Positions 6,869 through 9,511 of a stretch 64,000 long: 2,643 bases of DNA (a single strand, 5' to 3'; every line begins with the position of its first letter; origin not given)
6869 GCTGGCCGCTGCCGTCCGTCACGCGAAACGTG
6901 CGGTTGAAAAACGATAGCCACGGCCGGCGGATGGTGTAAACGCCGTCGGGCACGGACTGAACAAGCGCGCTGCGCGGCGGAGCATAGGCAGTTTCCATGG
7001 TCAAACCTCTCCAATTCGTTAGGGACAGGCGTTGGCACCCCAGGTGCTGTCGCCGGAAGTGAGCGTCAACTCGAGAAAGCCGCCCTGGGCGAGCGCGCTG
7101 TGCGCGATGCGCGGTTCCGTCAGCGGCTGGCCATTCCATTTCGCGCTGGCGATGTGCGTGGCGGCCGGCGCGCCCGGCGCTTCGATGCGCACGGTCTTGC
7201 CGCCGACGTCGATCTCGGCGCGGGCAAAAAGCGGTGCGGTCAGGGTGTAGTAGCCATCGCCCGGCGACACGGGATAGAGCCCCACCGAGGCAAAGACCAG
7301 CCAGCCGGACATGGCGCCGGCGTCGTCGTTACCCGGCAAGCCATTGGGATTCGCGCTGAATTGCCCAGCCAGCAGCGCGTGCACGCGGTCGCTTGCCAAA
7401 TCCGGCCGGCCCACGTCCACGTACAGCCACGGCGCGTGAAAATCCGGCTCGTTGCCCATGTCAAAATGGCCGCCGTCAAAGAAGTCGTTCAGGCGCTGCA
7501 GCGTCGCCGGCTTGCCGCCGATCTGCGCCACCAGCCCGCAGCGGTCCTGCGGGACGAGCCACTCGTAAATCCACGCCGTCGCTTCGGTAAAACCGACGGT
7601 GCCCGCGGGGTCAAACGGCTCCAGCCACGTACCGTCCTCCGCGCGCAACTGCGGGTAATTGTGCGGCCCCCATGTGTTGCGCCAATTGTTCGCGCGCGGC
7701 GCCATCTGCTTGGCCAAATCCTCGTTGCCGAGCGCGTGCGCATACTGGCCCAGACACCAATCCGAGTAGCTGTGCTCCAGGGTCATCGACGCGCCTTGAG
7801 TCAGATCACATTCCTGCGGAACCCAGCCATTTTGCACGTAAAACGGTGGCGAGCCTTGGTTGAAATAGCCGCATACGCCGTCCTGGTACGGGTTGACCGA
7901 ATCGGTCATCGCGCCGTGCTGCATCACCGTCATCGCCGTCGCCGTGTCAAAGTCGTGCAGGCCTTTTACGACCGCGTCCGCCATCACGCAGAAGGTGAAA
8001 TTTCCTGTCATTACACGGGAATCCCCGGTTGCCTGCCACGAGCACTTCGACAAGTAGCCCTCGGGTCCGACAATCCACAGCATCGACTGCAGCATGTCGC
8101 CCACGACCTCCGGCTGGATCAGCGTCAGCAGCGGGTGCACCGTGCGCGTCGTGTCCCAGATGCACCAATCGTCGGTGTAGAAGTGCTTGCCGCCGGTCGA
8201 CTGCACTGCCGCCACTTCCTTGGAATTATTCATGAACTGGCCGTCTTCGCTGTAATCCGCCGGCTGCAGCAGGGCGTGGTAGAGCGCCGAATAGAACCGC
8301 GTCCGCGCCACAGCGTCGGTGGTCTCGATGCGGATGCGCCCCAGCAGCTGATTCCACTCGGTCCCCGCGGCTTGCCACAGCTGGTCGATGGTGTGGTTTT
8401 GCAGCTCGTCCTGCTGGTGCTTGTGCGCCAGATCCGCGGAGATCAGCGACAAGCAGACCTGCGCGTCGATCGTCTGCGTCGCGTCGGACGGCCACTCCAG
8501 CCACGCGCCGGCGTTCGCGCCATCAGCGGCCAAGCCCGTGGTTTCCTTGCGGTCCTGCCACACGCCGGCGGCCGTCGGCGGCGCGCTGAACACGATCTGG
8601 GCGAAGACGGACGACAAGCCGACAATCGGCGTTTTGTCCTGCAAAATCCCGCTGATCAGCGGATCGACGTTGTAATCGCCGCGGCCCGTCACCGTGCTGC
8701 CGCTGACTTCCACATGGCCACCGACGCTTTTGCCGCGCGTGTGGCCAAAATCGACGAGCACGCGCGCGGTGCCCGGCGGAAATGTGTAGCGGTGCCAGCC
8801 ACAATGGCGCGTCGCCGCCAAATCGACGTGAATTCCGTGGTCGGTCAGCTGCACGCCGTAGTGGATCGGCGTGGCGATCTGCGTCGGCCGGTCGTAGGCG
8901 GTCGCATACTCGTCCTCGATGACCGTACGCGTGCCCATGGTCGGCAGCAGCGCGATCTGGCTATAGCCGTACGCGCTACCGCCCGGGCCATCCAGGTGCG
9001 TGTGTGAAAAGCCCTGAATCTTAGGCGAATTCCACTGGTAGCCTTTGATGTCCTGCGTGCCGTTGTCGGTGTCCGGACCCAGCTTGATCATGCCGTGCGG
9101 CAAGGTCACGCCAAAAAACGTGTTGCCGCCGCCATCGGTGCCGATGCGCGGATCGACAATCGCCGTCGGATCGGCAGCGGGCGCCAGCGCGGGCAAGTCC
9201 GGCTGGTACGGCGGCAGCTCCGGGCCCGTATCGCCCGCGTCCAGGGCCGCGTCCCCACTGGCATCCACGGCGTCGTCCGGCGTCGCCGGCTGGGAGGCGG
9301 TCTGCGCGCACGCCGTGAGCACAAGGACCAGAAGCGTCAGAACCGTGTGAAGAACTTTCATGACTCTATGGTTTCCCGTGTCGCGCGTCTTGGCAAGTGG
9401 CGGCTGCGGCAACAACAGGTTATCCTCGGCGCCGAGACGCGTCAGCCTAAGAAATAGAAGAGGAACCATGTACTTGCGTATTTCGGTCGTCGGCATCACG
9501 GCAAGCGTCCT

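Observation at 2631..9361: Co-oriented cluster of a GH92 mannosidase lipoprotein, a small tubby/scramblase-like protein and a 1239-aa Cys-repeat/RCC1-propeller lipoprotein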

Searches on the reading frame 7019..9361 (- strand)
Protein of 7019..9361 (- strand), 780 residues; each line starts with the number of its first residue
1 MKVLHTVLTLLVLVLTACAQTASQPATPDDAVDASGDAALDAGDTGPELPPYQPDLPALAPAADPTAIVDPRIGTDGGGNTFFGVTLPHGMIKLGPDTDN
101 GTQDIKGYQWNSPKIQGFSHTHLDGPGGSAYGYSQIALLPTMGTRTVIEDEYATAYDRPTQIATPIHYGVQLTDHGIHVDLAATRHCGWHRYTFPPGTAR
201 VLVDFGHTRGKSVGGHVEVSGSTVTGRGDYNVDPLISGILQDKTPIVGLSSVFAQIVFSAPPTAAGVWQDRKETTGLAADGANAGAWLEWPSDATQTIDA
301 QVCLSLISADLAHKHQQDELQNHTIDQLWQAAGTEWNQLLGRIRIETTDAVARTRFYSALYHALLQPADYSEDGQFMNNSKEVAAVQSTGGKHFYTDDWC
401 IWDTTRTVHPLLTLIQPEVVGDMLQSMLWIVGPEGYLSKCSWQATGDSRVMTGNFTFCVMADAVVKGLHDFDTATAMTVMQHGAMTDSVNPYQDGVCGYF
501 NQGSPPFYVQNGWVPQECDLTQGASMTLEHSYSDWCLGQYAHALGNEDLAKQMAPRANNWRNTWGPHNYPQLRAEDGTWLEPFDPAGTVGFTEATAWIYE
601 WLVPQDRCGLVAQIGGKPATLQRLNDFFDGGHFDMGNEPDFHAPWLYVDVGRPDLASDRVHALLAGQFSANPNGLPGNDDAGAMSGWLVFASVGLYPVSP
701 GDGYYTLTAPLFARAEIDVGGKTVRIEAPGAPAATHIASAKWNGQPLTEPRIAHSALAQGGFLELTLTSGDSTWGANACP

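Call 6: search_protein_families(library=pfam, proteins=[window:7019-9361:-], max_evalue=0.01)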
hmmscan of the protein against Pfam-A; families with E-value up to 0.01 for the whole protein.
window:7019-9361:- (780 aa): 2 families
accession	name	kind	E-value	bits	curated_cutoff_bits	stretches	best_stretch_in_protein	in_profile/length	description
PF07971.18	Glyco_hydro_92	-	3.1e-126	422.5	24.6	1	312-768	2-463/464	Glycosyl hydrolase family 92 catalytic domain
PF17678.7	Glyco_hydro_92N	-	3.4e-55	187.9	34.5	1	69-305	2-236/236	Glycosyl hydrolase family 92 N-terminal domain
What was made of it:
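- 7019..9361 (-): GH92 family exo-alpha-mannosidase lipoprotein, 780 aa. Signal peptide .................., then an acidic Ala/Asp/Pro linker of about 45 aa, then the N-terminal beta-sandwich and catalytic domains. PF17678 (188 bits) and PF07971 (422 bits) (call 6).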

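Call 7: search_protein_families(library=ncbifam, proteins=[window:7019-9361:-], max_evalue=0.01)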
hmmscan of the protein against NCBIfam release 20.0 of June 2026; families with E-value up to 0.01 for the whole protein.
window:7019-9361:- (780 aa): 2 families
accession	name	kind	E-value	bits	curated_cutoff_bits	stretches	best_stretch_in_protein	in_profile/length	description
TIGR01180.1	aman2_put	subfamily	8e-133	444.1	249.55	1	63-769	34-745/749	GH92 family glycosyl hydrolase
NF035929.1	lectin_1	subfamily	1.7e-85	288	800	2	271-778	232-741/886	lectin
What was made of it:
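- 7019..9361 (-): TIGR01180 scores 444 bits against a cut-off of 250 (call 7).
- On Glycoside hydrolase family 92: PF17678 187.9 bits (cut-off 34.5), PF07971 422.5 bits (24.6), TIGR01180 444 bits (249.6) (calls 6, 7).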

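Call 20: search_solved_structures(query=window:7019-9361:-, show_alignments=1)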
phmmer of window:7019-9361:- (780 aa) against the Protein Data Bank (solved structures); distinct sequences matched with E-value up to 0.001: 14.
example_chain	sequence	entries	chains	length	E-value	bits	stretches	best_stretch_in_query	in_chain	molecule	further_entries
6f8z_A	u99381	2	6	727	2.3e-88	300.6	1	62-775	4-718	Alpha-1,2-mannosidase, putative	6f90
7zgm_A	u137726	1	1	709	2.8e-76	260.6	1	64-763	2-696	Glycoside hydrolase family 92 protein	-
2wvx_B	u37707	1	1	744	3.6e-70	240.4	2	78-626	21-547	PUTATIVE ALPHA-1,2-MANNOSIDASE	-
2wzs_A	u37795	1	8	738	4.2e-70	240.2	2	78-626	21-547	PUTATIVE ALPHA-1,2-MANNOSIDASE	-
2wvx_A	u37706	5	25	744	4.3e-70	240.2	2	78-626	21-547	PUTATIVE ALPHA-1,2-MANNOSIDASE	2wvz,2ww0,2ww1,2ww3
2wvy_A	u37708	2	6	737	1e-66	229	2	77-629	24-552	ALPHA-1,2-MANNOSIDASE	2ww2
6f91_A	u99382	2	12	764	1.8e-65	224.9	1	66-762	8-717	Putative alpha-1,2-mannosidase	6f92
6dwo_A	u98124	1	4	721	1.1e-46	162.7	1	305-767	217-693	Alpha-1,2-mannosidase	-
7fe1_A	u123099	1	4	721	1.9e-46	162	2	628-767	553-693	Alpha-1,2-mannosidase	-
7fe2_A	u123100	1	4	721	5.2e-46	160.5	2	628-767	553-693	Alpha-1,2-mannosidase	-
7nsn_A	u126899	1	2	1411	5.3e-45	157.2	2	74-630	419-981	GH92 alpha-1,2-mannosidase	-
4aq0_A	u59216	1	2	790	6.1e-38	133.8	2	60-663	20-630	CCMAN5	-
2xsg_A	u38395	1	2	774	1.2e-37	132.8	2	60-663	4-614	CCMAN5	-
5swi_B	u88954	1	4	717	1.8e-26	95.9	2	283-619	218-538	Sugar hydrolase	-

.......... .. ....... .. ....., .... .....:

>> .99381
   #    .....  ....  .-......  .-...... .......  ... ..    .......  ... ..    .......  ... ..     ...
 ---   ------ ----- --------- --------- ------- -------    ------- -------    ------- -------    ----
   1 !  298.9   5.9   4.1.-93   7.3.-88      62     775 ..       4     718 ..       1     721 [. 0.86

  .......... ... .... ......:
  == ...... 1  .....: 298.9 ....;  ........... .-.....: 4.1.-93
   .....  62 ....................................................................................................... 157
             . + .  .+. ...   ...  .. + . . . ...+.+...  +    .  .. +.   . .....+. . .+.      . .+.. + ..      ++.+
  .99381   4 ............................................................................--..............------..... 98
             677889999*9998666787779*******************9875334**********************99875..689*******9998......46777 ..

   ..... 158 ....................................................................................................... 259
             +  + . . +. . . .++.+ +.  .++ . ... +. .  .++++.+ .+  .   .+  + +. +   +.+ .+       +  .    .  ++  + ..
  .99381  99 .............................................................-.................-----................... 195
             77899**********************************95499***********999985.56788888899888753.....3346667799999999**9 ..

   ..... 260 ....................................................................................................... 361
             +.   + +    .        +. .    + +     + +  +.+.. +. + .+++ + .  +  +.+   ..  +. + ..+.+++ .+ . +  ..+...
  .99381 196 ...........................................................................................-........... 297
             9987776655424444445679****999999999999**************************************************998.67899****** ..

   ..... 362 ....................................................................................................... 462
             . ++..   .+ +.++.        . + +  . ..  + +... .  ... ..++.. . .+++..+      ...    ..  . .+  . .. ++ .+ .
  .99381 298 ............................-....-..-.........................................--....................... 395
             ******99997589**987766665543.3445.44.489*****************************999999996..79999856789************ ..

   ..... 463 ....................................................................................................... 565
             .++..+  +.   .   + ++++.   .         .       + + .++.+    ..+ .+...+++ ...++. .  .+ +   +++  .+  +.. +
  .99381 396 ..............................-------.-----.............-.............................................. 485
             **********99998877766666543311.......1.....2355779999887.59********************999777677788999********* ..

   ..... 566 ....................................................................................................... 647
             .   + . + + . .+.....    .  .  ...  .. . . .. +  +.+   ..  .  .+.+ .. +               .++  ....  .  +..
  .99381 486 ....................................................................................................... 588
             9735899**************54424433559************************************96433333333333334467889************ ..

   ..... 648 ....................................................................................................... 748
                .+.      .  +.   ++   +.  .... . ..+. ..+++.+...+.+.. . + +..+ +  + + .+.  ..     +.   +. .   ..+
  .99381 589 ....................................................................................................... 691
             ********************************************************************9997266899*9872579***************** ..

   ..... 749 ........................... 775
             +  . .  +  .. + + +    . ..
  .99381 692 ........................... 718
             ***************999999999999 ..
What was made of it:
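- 7019..9361 (-): Best solved relative is BT3130 (6f8z), E 2e-88 over residues 62-775 (call 20).
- Family assignments (calls 6, 7, 20).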

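Call 32: find_homologous_proteins(query=window:7019-9361:-, max_evalue=1e-100)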
Query window:7019-9361:- (780 aa): 105 proteins with E <= 1e-100 among 8000 candidates.
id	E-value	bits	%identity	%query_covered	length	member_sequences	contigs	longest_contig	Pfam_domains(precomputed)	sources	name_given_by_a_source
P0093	0.0e+0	1846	100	100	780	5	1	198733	PF17678.8,PF07971.19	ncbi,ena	-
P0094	0.0e+0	1478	80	100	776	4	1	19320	PF17678.8,PF07971.19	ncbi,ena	-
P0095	0.0e+0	1462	79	100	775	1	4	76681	PF17678.8,PF07971.19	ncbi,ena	-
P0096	0.0e+0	1452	79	100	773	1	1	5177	PF17678.8,PF07971.19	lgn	-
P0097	0.0e+0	1449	79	100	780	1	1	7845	PF17678.8,PF07971.19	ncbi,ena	-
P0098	0.0e+0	1434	78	100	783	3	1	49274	PF17678.8,PF07971.19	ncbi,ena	-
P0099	0.0e+0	1226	70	94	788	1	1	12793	PF17678.8,PF07971.19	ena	-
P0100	0.0e+0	1155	64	94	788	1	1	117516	PF17678.8,PF07971.19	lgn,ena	-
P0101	0.0e+0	1012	59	96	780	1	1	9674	PF17678.8,PF07971.19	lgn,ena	-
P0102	2.1e-298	1010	58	98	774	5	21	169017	PF17678.8,PF07971.19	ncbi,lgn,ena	-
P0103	4.8e-279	946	57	99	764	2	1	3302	PF17678.8,PF07971.19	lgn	-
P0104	3.1e-271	920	56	92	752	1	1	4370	PF17678.8,PF07971.19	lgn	-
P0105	6.2e-269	913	53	99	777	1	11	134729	PF17678.8,PF07971.19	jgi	jgi:predicted alpha-1,2-mannosidase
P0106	1.6e-258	878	54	92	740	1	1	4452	PF17678.8,PF07971.19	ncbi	-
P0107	6.5e-250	850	64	74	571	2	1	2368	PF07971.19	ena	-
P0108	1.6e-245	835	52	96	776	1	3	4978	PF17678.8,PF07971.19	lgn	-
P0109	8.5e-241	820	50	95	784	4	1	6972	PF17678.8,PF07971.19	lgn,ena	-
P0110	4.0e-239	814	51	93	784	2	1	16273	PF17678.8,PF07971.19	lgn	-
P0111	8.7e-239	813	49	100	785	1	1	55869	PF17678.8,PF07971.19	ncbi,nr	ncbi:MAG: glycoside hydrolase family 92 protein [Deltaproteobacteria bacterium]|nr:glycoside hydrola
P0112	4.8e-236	804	50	93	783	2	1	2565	PF17678.8,PF07971.19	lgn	-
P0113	2.3e-232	792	47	99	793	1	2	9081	PF17678.8,PF07971.19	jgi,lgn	jgi:predicted alpha-1,2-mannosidase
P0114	1.1e-230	786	58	75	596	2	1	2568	PF07971.19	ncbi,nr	ncbi:MAG: glycoside hydrolase family 92 protein, partial [Deltaproteobacteria bacterium]|nr:glycosid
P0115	3.4e-225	768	49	95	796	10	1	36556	PF17678.8,PF07971.19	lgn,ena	-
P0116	3.1e-219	748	45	99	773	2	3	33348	PF17678.8,PF07971.19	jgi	-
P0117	5.3e-218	744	47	99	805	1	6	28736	PF17678.8,PF07971.19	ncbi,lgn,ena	-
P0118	6.5e-215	734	49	91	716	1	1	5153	PF17678.8,PF07971.19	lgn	-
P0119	2.6e-211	722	44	100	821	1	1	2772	PF17678.8,PF07971.19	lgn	-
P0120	2.6e-210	719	47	98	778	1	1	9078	PF17678.8,PF07971.19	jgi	jgi:predicted alpha-1,2-mannosidase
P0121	3.5e-208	712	48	92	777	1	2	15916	PF17678.8,PF07971.19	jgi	jgi:predicted alpha-1,2-mannosidase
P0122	4.4e-204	698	45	99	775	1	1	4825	PF17678.8,PF07971.19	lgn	-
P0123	5.3e-201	688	46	92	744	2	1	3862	PF17678.8,PF07971.19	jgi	-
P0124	8.6e-201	687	45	92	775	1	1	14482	PF17678.8,PF07971.19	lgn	-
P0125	4.1e-200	685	44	95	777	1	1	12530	PF17678.8,PF07971.19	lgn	-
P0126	2.7e-197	676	46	93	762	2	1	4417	PF17678.8,PF07971.19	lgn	-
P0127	4.6e-195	669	43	94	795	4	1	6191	PF17678.8,PF07971.19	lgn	-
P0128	3.4e-192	659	43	96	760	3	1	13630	PF17678.8,PF07971.19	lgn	-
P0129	3.7e-192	659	44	91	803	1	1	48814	PF17678.8,PF07971.19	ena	-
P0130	6.8e-192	658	42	99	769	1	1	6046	PF17678.8,PF07971.19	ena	-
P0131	2.0e-191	656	44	93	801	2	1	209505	PF17678.8,PF07971.19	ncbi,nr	ncbi:MAG: glycoside hydrolase family 92 protein [Deltaproteobacteria bacterium]|nr:glycoside hydrola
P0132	1.1e-190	654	45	95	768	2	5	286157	PF17678.8,PF07971.19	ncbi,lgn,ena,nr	ncbi:MAG TPA: GH92 family glycosyl hydrolase [Myxococcota bacterium]|nr:GH92 family glycosyl hydrola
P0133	1.5e-190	654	44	93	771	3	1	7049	PF17678.8,PF07971.19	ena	-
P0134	1.1e-189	651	43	91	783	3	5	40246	PF17678.8,PF07971.19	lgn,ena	-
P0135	2.6e-189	649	44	91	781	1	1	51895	PF17678.8,PF07971.19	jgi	-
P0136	4.1e-188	646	43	93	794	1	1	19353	PF17678.8,PF07971.19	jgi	jgi:predicted alpha-1,2-mannosidase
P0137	3.4e-187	642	43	92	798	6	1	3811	PF17678.8,PF07971.19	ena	-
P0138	2.7e-186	640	44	91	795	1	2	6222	PF17678.8,PF07971.19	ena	-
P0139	4.1e-186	639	42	99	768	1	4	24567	PF17678.8,PF07971.19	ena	-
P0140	8.3e-186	638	42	93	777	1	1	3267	PF17678.8,PF07971.19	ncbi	-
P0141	2.1e-185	637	42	92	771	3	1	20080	PF17678.8,PF07971.19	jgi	-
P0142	2.7e-185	636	42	93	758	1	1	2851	PF17678.8,PF07971.19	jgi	-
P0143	7.7e-185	635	45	91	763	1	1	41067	PF17678.8,PF07971.19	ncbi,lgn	-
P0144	2.1e-184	633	44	90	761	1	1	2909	PF17678.8,PF07971.19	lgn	-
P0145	3.7e-183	629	44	89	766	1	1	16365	PF17678.8,PF07971.19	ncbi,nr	ncbi:MAG: GH92 family glycosyl hydrolase [Deltaproteobacteria bacterium]|nr:GH92 family glycosyl hyd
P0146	4.5e-183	629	42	92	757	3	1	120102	PF17678.8,PF07971.19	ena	-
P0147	1.1e-182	628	43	93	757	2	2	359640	PF17678.8,PF07971.19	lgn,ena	-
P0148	1.2e-181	624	42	98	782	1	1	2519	PF17678.8,PF07971.19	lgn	-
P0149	2.0e-181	623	42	95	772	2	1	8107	PF17678.8,PF07971.19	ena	-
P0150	3.1e-181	623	42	93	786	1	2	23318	PF17678.8,PF07971.19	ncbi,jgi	-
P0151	3.6e-181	623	42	90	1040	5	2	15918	PF17678.8,PF07971.19,PF00795.28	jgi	-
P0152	4.3e-181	622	43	94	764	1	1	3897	PF17678.8,PF07971.19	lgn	-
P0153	2.0e-180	620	45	91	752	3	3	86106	PF17678.8,PF07971.19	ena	-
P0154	6.9e-179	615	42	97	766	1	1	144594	PF17678.8,PF07971.19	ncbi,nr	ncbi:MAG: glycoside hydrolase family 92 protein [Alphaproteobacteria bacterium]|nr:glycoside hydrola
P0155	5.0e-178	612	42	92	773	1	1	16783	PF17678.8,PF07971.19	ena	-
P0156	3.0e-177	610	42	94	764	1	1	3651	PF17678.8,PF07971.19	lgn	-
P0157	6.1e-177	609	46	82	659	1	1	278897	PF17678.8,PF07971.19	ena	-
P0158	1.4e-176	607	43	91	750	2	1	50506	PF17678.8,PF07971.19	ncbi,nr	ncbi:MAG: glycoside hydrolase family 92 protein [Deltaproteobacteria bacterium]|nr:glycoside hydrola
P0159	1.9e-176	607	40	97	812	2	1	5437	PF17678.8,PF07971.19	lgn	-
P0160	3.6e-176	606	43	91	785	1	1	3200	PF17678.8,PF07971.19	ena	-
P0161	2.3e-175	603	41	92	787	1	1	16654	PF17678.8,PF07971.19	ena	-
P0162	1.0e-174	601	42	90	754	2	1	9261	PF17678.8,PF07971.19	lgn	-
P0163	1.0e-173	598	42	93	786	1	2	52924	PF17678.8,PF07971.19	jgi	jgi:predicted alpha-1,2-mannosidase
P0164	2.0e-173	597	42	93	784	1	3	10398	PF17678.8,PF07971.19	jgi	jgi:predicted alpha-1,2-mannosidase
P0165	2.1e-173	597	42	93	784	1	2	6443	PF17678.8,PF07971.19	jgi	jgi:predicted alpha-1,2-mannosidase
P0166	2.5e-173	597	42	93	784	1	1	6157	PF17678.8,PF07971.19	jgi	jgi:predicted alpha-1,2-mannosidase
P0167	3.4e-173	596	43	91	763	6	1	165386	PF17678.8,PF07971.19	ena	-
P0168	3.6e-173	596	41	94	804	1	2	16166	PF17678.8,PF07971.19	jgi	jgi:predicted alpha-1,2-mannosidase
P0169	4.2e-173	596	41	99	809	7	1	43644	PF17678.8,PF07971.19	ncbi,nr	ncbi:MAG: hypothetical protein AUK47_27165 [Deltaproteobacteria bacterium CG2_30_63_29]|nr:MAG: hypo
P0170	4.2e-173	596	42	99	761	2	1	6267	PF17678.8,PF07971.19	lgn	-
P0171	2.0e-172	594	43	82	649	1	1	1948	PF17678.8,PF07971.19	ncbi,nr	ncbi:MAG: GH92 family glycosyl hydrolase, partial [Deltaproteobacteria bacterium]|nr:GH92 family gly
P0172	5.8e-172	592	40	93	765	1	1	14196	PF17678.8,PF07971.19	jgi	-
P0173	1.4e-171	591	40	90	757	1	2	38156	PF17678.8,PF07971.19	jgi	jgi:predicted alpha-1,2-mannosidase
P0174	6.7e-171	589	42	93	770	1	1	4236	PF17678.8,PF07971.19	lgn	-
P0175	1.4e-169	584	41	99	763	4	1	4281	PF17678.8,PF07971.19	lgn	-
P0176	5.1e-169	582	41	91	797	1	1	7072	PF17678.8,PF07971.19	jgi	jgi:predicted alpha-1,2-mannosidase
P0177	6.1e-169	582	42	91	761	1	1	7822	PF17678.8,PF07971.19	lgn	-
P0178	1.1e-168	581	42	94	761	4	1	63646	PF17678.8,PF07971.19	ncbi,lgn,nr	ncbi:MAG: GH92 family glycosyl hydrolase [Pseudomonadota bacterium]|nr:GH92 family glycosyl hydrolas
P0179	4.9e-168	579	41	91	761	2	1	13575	PF17678.8,PF07971.19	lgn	-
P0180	1.5e-167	578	40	97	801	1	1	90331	PF17678.8,PF07971.19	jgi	jgi:predicted alpha-1,2-mannosidase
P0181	2.3e-167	577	38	96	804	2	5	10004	PF17678.8,PF07971.19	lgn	-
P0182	4.7e-167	576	41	92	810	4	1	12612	PF17678.8,PF07971.19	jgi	-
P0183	2.2e-166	574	40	92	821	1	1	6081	PF17678.8,PF07971.19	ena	-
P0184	1.0e-165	571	40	90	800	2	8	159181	PF17678.8,PF07971.19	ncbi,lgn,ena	-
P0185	2.9e-165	570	42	92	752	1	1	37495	PF17678.8,PF07971.19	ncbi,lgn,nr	ncbi:MAG: glycoside hydrolase family 92 protein [Deltaproteobacteria bacterium]|nr:MAG: glycoside hy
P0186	1.2e-164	568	41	98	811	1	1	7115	PF17678.8,PF07971.19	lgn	-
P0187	1.1e-157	545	40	91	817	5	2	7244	PF17678.8,PF07971.19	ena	-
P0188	6.6e-157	542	36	99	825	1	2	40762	PF17678.8,PF07971.19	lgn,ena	-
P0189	1.4e-154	535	40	96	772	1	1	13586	PF17678.8,PF07971.19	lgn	-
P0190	3.0e-154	533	41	90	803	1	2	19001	PF17678.8,PF07971.19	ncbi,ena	-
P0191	2.1e-152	527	40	95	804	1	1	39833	PF17678.8,PF07971.19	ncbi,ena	-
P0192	6.7e-150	519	39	97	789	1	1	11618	PF17678.8,PF07971.19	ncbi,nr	ncbi:MAG: GH92 family glycosyl hydrolase [Myxococcales bacterium]|nr:GH92 family glycosyl hydrolase 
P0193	2.8e-147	510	38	96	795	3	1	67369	PF17678.8,PF07971.19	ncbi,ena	-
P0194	1.3e-146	508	39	94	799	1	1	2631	PF17678.8,PF07971.19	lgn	-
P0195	2.0e-137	478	43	66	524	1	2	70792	PF17678.8,PF07971.19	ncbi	-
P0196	9.6e-124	433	36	63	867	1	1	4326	PF17678.8,PF07971.19,PF07691.18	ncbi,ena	-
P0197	4.3e-111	391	39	71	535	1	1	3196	PF17678.8,PF07971.19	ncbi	ncbi:MAG: GH92 family glycosyl hydrolase, partial [Myxococcota bacterium]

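Call 34: find_encoding_contigs(protein=P0100, flank=8000, max_places=1)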
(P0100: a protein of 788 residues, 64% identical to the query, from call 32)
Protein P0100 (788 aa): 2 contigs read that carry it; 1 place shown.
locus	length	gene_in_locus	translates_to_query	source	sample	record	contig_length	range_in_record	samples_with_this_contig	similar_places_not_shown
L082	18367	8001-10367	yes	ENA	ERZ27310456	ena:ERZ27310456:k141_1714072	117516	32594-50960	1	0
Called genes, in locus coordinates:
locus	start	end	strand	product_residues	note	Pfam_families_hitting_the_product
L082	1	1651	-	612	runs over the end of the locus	PF13360:PQQ_2 (faint), PF01011:PQQ (faint)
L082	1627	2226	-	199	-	-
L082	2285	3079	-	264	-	-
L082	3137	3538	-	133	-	-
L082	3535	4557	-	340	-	PF01040:UbiA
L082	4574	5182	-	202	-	-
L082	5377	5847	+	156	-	PF14346:DUF4398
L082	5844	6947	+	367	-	PF00691:OmpA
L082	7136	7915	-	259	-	-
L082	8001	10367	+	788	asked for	PF17678:Glyco_hydro_92N, PF07971:Glyco_hydro_92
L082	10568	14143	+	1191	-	PF11617:Cu-binding_MopE, PF00526:Dicty_CTDC, PF13540:RCC1_2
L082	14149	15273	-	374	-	-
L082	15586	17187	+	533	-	PF02881:SRP54_N, PF00448:SRP54, PF02978:SRP_SPB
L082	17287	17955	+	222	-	-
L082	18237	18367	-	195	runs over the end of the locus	-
